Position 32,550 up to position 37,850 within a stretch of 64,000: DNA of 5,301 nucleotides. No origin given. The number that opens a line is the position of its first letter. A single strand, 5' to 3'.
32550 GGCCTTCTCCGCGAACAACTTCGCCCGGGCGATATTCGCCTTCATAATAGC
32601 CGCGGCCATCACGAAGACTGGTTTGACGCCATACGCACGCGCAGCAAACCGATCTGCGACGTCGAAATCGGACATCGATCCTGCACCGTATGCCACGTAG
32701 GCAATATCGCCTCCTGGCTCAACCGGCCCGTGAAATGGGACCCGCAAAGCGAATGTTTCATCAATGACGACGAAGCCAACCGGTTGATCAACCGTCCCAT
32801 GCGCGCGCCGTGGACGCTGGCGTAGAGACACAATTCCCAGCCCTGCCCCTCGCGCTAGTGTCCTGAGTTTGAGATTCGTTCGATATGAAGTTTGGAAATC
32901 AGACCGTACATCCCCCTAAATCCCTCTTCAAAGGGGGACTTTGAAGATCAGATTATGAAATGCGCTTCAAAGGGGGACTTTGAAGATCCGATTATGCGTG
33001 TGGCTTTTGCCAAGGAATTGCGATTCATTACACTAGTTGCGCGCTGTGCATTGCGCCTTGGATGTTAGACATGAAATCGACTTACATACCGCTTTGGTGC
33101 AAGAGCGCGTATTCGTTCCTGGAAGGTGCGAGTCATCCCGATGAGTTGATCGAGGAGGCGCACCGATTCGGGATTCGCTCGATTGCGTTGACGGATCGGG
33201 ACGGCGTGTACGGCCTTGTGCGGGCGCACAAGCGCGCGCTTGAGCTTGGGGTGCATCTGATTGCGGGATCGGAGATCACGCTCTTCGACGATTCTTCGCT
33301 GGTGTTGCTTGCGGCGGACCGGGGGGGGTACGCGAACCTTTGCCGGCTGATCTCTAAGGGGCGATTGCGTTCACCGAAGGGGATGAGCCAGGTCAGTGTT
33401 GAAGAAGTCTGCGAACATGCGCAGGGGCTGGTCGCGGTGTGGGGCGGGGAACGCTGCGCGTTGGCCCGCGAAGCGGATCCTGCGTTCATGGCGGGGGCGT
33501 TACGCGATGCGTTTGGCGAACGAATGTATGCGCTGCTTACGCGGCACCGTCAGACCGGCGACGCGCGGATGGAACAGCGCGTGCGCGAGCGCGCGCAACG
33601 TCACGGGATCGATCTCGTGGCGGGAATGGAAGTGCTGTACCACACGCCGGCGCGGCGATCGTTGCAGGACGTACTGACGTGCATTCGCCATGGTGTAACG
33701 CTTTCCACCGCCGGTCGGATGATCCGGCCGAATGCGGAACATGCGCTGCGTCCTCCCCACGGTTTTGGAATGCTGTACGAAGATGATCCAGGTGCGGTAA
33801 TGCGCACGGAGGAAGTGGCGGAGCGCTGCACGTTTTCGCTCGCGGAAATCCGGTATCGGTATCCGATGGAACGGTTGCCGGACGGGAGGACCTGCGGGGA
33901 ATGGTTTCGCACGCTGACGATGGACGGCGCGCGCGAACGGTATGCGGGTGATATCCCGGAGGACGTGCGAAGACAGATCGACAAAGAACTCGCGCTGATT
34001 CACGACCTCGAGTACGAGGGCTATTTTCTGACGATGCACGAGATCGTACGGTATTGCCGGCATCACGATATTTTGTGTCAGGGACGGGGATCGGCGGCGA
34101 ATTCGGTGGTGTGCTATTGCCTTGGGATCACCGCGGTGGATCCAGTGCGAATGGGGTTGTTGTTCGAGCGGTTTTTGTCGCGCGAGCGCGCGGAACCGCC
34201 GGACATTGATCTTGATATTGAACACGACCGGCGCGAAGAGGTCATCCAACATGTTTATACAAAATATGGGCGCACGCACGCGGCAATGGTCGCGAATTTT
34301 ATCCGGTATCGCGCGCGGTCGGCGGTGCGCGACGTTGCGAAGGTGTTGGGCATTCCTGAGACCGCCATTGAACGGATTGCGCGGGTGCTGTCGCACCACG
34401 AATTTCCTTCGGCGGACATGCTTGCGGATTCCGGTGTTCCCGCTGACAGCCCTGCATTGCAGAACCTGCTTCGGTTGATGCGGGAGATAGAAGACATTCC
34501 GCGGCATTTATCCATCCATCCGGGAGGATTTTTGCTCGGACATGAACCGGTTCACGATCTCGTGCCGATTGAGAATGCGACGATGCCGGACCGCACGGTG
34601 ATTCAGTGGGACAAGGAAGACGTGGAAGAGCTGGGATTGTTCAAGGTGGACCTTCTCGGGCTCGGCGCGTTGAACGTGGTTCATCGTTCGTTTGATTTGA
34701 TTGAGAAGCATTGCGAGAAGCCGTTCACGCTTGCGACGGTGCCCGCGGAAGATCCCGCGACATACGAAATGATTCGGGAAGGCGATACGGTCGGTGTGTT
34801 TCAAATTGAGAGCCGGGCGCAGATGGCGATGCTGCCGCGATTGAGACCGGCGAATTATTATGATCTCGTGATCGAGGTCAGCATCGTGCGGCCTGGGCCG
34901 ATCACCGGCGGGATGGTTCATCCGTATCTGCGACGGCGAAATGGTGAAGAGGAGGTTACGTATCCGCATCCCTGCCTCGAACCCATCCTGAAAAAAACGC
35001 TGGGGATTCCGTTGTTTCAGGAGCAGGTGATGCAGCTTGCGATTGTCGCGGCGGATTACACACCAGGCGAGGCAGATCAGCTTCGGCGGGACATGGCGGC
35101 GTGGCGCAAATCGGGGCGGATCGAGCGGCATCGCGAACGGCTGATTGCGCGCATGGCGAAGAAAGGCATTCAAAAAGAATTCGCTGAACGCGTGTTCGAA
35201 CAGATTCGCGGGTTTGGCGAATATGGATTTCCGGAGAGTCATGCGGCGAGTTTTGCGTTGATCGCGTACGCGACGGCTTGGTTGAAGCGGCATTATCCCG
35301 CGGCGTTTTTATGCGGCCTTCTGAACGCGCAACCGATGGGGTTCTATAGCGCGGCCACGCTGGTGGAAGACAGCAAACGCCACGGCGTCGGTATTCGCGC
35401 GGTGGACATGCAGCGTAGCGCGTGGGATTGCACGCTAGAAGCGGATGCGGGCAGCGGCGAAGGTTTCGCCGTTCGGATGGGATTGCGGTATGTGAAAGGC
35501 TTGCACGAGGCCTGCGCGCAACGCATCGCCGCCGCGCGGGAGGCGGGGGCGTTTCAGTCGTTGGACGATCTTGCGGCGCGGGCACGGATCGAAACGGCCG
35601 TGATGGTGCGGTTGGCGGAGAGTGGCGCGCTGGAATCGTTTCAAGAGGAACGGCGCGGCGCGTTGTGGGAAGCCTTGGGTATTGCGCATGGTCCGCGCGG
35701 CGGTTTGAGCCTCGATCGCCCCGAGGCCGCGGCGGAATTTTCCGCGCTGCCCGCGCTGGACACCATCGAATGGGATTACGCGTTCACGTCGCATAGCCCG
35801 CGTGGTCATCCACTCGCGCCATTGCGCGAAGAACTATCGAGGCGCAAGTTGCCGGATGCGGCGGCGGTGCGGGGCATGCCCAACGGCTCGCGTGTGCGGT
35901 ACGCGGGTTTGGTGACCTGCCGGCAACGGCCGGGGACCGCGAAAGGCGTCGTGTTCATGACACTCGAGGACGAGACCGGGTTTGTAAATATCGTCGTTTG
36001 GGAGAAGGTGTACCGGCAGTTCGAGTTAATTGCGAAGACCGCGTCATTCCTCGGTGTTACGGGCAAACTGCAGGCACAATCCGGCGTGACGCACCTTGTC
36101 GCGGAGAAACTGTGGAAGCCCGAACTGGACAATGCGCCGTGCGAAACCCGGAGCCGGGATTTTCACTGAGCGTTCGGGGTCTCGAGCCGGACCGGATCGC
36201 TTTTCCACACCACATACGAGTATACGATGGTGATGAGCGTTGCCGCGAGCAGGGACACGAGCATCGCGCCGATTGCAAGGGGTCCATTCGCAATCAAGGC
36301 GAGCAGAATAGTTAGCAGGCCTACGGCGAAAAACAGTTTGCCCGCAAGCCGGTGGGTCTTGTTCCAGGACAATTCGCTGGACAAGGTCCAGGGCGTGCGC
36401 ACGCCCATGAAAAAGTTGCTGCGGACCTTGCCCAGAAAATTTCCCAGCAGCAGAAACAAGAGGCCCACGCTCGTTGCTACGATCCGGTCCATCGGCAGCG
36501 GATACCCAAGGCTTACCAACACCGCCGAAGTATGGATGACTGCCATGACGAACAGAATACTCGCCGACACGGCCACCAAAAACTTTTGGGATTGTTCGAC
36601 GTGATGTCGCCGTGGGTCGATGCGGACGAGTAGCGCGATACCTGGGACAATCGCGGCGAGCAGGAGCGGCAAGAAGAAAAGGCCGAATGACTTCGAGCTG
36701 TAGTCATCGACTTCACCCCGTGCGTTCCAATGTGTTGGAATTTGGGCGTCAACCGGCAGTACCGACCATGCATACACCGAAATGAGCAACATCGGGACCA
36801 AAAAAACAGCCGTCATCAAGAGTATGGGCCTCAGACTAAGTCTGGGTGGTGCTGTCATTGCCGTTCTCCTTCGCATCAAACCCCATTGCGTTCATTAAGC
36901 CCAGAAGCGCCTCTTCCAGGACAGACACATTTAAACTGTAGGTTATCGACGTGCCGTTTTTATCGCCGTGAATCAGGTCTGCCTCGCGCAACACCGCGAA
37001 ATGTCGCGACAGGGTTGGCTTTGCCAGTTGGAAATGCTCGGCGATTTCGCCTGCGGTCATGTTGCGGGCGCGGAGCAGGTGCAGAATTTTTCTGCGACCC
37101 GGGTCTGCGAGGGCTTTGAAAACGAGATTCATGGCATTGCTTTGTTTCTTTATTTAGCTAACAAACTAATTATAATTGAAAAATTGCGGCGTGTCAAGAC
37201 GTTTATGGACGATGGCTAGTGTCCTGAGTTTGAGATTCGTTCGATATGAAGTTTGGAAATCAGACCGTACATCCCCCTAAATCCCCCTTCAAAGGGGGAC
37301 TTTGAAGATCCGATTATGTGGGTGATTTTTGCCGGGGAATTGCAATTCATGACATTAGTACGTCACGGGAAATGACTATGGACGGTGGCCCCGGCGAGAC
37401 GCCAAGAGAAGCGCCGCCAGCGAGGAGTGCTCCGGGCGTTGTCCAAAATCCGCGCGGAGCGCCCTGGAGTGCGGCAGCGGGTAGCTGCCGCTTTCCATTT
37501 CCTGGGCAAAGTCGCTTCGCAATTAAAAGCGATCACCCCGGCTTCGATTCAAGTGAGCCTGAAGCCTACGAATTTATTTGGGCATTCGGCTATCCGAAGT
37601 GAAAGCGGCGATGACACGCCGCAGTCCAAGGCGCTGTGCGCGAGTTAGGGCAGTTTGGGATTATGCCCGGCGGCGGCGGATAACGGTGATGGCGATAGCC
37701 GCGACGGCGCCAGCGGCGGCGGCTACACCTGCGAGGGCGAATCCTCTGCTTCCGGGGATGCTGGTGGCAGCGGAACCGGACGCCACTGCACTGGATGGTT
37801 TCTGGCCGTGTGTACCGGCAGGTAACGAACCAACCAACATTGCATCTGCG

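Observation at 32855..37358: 4.2-kb block (dnaE2 plus sdpI-like plus sdpR-like) bracketed by direct copies of a MITE-like element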

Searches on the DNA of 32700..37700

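Call 45: search_rna_families(source=window, start=32700, end=37700, threshold=evalue, max_evalue=1)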
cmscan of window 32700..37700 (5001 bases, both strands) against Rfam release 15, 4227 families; matches with E-value up to 1: 1.
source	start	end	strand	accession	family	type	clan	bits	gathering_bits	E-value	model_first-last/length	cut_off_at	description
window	36226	36274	+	RF01136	sR28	Gene; snRNA; snoRNA; CD-box;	-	16.5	39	0.58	1-55/55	no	Small nucleolar RNA sR28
